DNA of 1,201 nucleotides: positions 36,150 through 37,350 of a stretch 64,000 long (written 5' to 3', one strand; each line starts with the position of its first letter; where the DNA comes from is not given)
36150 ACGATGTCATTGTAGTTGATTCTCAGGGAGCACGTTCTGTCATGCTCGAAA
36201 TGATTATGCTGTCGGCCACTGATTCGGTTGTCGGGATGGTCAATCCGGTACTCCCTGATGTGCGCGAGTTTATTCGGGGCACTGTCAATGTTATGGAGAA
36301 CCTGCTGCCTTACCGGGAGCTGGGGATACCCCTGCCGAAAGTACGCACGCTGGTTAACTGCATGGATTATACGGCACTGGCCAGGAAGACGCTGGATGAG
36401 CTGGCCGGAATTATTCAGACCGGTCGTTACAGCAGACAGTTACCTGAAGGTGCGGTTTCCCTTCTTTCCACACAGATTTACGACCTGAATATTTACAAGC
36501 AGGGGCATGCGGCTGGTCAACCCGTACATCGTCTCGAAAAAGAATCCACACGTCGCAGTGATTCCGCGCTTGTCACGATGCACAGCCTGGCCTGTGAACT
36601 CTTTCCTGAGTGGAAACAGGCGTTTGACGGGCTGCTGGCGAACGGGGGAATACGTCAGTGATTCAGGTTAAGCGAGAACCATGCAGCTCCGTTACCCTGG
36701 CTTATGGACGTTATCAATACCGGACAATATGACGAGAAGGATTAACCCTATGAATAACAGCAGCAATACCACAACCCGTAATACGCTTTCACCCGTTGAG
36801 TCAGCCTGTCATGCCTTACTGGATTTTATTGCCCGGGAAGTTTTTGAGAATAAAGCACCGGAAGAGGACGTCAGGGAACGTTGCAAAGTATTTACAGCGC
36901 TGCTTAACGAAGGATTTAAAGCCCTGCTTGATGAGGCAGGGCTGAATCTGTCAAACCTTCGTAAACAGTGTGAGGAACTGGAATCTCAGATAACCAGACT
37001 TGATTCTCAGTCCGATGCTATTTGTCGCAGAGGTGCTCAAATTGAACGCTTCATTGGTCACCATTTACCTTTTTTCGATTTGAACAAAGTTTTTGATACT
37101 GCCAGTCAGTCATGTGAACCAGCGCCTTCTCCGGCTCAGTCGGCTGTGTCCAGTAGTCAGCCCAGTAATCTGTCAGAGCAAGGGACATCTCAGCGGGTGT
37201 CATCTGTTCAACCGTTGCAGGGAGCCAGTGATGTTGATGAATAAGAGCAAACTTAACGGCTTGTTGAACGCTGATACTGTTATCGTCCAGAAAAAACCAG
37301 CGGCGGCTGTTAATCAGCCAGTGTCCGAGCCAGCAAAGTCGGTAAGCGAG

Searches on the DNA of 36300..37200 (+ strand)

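Call 90: search_dna_similar(query=window:36300-37200:+, collection=ecoli_genomes, mode=near, max_rows=3)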
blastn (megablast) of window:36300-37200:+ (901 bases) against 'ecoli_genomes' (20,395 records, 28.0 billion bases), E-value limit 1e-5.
Records with a match: 53; places in all: 55; records where one place covers at least 80% of the query: 30.
Genomes with a match: 53 of 5426; with a place that covers at least 80% of the query: 30. Places per genome that has any: lowest 1, median 1, highest 2. On chromosomes: 55 places; on plasmids: 0.
Best place of each record, by identity: >=99% 34; 95-99% 14; 90-95% 4; 60-80% 1.
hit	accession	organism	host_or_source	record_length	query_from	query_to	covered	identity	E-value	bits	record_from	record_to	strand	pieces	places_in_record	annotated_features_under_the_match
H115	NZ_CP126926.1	Escherichia coli O2:K1:H5 strain APEC E19035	Gallus gallus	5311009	1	901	100%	100.0%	0e+0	1664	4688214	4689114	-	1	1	hypothetical protein | ParA family protein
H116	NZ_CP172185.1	Escherichia coli strain GF60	chicken meat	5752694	1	901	100%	100.0%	0e+0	1664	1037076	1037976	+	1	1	hypothetical protein | ParA family protein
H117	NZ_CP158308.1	Escherichia coli strain CM2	Chicken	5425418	1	901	100%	100.0%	0e+0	1664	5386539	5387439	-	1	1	hypothetical protein | ParA family protein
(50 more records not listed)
